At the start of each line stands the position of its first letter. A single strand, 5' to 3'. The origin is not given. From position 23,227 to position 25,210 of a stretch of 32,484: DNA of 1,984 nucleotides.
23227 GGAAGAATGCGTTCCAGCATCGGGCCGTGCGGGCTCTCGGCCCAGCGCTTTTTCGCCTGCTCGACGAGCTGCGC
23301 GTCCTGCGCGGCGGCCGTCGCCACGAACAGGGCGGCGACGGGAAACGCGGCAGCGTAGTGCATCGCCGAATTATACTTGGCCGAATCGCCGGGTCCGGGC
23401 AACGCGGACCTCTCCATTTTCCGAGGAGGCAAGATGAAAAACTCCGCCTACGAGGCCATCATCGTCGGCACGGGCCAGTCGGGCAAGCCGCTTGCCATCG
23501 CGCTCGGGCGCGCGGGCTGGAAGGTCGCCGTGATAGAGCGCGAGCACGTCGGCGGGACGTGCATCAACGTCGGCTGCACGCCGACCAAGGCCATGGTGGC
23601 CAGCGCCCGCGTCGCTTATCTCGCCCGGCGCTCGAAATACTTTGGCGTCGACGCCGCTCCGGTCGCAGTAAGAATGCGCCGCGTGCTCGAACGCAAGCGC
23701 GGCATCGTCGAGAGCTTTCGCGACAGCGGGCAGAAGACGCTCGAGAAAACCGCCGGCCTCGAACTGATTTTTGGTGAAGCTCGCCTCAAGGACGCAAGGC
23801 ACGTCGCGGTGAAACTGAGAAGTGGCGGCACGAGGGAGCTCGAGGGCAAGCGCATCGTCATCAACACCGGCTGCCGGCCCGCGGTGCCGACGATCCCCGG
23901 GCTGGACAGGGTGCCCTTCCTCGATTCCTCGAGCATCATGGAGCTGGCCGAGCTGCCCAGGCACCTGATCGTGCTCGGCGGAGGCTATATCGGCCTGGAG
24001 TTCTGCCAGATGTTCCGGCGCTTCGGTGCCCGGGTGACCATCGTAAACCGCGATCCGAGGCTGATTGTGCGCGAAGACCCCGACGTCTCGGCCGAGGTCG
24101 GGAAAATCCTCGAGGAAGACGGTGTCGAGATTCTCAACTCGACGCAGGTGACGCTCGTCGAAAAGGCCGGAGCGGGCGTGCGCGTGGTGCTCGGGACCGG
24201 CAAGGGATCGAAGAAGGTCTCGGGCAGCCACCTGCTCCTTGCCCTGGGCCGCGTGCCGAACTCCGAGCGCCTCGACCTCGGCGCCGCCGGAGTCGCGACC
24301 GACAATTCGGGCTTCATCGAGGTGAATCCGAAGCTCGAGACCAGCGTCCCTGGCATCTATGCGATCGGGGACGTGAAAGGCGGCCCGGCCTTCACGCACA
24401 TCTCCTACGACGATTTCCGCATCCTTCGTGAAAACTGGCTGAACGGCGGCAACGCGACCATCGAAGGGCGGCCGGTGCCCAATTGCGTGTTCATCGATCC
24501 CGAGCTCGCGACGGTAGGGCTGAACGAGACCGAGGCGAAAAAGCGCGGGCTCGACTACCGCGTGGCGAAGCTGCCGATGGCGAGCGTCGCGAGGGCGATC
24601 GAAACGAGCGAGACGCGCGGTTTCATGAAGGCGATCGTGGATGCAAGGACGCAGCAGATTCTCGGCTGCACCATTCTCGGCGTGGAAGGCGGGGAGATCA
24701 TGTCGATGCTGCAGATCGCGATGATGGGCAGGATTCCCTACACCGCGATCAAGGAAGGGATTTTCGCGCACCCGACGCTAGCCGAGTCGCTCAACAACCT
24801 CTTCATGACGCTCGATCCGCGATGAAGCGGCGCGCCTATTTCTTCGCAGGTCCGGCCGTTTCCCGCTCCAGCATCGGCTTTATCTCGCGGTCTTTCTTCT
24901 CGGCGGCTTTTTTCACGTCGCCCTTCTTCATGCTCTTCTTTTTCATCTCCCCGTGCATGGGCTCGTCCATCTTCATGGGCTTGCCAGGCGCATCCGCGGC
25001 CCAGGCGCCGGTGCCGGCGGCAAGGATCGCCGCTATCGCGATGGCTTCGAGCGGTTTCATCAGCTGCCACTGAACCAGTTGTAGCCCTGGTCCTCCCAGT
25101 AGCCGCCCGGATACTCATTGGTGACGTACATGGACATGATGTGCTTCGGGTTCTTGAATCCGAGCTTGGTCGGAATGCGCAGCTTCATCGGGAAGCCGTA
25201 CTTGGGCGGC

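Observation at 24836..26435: Candidate new periplasmic oxidant-scavenging system: cytochrome b -> Tat-lipoprotein Mo-oxidoreductase -> Met/Lys-rich secreted repeat peptide, all translationally coupled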

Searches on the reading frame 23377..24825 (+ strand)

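Call 13: search_protein_families(library=pfam, proteins=[window:23377-24825:+], max_evalue=0.00001)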
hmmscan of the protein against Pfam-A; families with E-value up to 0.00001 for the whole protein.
window:23377-24825:+ (482 aa): 4 families
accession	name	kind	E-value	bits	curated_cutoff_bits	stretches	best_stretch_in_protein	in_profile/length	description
PF07992.20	Pyr_redox_2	-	2.6e-59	201.5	26.1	1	27-343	3-287/291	Pyridine nucleotide-disulphide oxidoreductase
PF02852.28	Pyr_redox_dim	-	9.3e-29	100.3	25.3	1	367-474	1-108/110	Pyridine nucleotide-disulphide oxidoreductase, dimerisation domain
PF00070.33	Pyr_redox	-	1.6e-21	77.1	22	1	196-271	1-78/82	Pyridine nucleotide-disulphide oxidoreductase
PF13738.12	Pyr_redox_3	-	4.8e-11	42.9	30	1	153-331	121-305/305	Pyridine nucleotide-disulphide oxidoreductase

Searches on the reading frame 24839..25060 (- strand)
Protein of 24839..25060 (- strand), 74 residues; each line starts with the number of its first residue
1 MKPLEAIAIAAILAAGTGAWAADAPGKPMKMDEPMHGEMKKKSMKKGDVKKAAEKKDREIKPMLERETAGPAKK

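Call 3: search_protein_families(library=pfam, proteins=[window:24839-25060:-], max_evalue=0.1)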
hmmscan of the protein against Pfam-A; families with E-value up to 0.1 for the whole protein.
window:24839-25060:- (74 aa): 1 family
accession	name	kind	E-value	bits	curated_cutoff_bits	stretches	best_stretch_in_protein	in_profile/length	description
PF20187.3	DUF6550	-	0.043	14.5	27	1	26-69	94-137/190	Family of unknown function (DUF6550)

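Call 4: search_protein_families(library=ncbifam, proteins=[window:24839-25060:-], max_evalue=0.1)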
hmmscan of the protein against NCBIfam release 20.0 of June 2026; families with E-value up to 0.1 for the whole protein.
window:24839-25060:- (74 aa): 1 family
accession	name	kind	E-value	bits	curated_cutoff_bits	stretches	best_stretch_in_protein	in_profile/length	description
TIGR02953.1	penta_MxKDx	subfamily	7.4e-05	22.6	41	1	6-59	6-63/78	pentapeptide MXKDX repeat protein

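Call 9: find_homologous_proteins(query=window:24839-25060:-, max_evalue=10)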
Query window:24839-25060:- (74 aa): 260 proteins with E <= 10 among 262 candidates; the best 120 are listed.
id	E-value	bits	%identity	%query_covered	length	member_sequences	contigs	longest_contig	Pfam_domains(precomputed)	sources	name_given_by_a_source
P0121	1.9e-37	144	99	100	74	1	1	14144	-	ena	-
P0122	1.6e-36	141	96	100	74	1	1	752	-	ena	-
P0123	1.9e-36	140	97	100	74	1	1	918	-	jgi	jgi:hypothetical protein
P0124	1.9e-34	134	95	100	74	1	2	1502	-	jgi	jgi:hypothetical protein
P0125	2.1e-34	134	93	100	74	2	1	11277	-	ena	-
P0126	3.1e-34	133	91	100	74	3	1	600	-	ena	-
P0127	7.5e-34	132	92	100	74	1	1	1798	-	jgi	jgi:hypothetical protein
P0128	8.1e-34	132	91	100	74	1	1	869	-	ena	-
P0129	1.9e-33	131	91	100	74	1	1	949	-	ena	-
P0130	2.5e-33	131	89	100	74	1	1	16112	-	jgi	jgi:hypothetical protein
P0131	5.0e-33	130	89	100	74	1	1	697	-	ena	-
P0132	5.4e-33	130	91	100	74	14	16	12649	-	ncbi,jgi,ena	jgi:hypothetical protein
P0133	7.4e-33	129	89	100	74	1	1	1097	-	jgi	jgi:pentapeptide MXKDX repeat protein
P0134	1.3e-32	128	88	100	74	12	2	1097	-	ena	-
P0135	1.5e-32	128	89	100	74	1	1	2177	-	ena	-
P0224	1.4e-26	109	78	100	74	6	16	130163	-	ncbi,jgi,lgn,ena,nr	ncbi:MAG: hypothetical protein E6H42_03875 [Betaproteobacteria bacterium]|nr:MAG: hypothetical prote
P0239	5.6e-24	101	80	78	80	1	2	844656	-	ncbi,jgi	jgi:hypothetical protein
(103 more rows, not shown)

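Call 26: find_encoding_contigs(protein=P0239, flank=6000, max_places=2)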
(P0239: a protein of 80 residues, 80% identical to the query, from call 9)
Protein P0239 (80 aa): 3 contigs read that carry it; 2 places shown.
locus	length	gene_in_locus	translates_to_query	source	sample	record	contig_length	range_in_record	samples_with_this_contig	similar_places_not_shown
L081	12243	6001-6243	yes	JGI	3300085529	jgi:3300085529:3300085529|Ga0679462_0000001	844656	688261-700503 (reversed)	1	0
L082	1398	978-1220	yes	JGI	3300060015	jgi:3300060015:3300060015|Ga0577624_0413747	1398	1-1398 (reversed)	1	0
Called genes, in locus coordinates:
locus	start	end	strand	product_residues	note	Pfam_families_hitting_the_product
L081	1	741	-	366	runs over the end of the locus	-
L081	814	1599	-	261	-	PF12570:DUF3750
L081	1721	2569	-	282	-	PF01171:ATP_bind_3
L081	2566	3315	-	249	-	PF00106:adh_short, PF08659:KR, PF23441:SDR, PF13561:adh_short_C2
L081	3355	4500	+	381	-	PF02636:Methyltransf_28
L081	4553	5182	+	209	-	PF01292:Ni_hydr_CYTB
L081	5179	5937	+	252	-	PF00174:Oxidored_molyb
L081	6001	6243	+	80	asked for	-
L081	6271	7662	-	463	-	PF01134:GIDA (faint), PF01266:DAO (faint), PF01494:FAD_binding_3 (faint), PF02737:3HCDH_N (faint), PF07992:Pyr_redox_2, PF13738:Pyr_redox_3, PF00070:Pyr_redox, PF02852:Pyr_redox_dim, +1 more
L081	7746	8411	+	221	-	-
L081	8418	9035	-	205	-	PF02798:GST_N, PF13417:GST_N_3, PF13409:GST_N_2, PF00043:GST_C, PF14497:GST_C_3 (faint), PF13410:GST_C_2 (weak)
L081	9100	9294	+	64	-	PF11146:DUF2905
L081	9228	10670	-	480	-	PF01650:Peptidase_C13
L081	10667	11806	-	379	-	PF01743:PolyA_pol, PF12627:PolyA_pol_RNAbd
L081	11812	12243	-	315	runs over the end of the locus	PF01073:3Beta_HSD, PF01370:Epimerase, PF03435:Sacchrp_dh_NADP, PF04321:RmlD_sub_bind (weak), PF05368:NmrA, PF07993:NAD_binding_4 (faint), PF13460:NAD_binding_10, PF16363:GDP_Man_Dehyd (weak)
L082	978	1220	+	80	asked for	-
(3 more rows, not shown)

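Call 27: find_encoding_contigs(protein=P0224, flank=6000, max_places=3)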
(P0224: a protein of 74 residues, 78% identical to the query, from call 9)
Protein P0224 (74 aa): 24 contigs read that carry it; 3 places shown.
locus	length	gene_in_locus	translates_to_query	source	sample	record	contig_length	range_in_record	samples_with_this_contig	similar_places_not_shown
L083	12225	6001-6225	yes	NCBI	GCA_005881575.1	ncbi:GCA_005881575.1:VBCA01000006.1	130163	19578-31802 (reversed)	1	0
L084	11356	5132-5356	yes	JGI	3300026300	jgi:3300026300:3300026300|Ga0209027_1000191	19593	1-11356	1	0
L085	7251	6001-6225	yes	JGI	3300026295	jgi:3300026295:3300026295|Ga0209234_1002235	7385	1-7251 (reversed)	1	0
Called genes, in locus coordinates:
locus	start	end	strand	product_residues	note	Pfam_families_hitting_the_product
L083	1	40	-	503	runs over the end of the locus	PF14549:P22_Cro (weak), PF15943:YdaS_toxin, PF00266:Aminotran_5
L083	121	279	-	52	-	-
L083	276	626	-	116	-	-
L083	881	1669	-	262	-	PF12570:DUF3750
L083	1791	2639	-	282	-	PF01171:ATP_bind_3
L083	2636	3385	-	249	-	PF00106:adh_short, PF08659:KR, PF23441:SDR, PF13561:adh_short_C2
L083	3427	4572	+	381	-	PF02636:Methyltransf_28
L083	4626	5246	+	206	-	PF01292:Ni_hydr_CYTB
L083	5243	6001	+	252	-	PF00174:Oxidored_molyb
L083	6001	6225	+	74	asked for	-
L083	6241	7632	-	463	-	PF07992:Pyr_redox_2, PF13738:Pyr_redox_3, PF00070:Pyr_redox, PF02852:Pyr_redox_dim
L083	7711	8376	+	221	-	-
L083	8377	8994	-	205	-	PF02798:GST_N, PF13417:GST_N_3, PF13409:GST_N_2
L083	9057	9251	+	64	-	PF11146:DUF2905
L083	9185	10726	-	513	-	PF01650:Peptidase_C13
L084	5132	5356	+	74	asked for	-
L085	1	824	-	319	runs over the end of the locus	?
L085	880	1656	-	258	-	PF12570:DUF3750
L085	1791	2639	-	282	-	PF01171:ATP_bind_3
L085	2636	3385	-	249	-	PF00106:adh_short, PF08659:KR, PF23441:SDR, PF13561:adh_short_C2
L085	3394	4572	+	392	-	PF02636:Methyltransf_28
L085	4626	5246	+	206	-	PF01292:Ni_hydr_CYTB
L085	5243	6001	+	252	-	PF00174:Oxidored_molyb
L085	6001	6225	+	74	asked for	-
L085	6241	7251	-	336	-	?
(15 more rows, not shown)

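Call 61: search_protein_families(library=ncbifam, proteins=[window:24839-25060:-], max_evalue=0.1)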
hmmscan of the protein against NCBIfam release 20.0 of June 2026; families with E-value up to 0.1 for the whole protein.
window:24839-25060:- (74 aa): 1 family
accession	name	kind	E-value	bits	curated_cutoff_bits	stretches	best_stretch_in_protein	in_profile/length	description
TIGR02953.1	penta_MxKDx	subfamily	7.4e-05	22.6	41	1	6-59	6-63/78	pentapeptide MXKDX repeat protein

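Call 79: predict_structure(alignment_id=A5)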
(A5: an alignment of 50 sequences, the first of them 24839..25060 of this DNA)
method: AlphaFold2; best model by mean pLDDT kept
length: 74 residues; sequences in the alignment: 50
mean_pLDDT: 62.2   pTM: 0.20
mean pLDDT of the five models: 62.2, 62.1, 59.4, 58.0, 57.2
residues with pLDDT >= 90: 0; 70-90: 9; 50-70: 58; < 50: 7
segments of 3 or more residues with pLDDT < 50: none
pLDDT, mean of each block of 10 residues (from residue 1): 71 61 56 65 63 66 58 46
secondary structure, 60 per line:
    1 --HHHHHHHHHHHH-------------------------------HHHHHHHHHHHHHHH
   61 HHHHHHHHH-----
elements in order: H3-14 H46-69
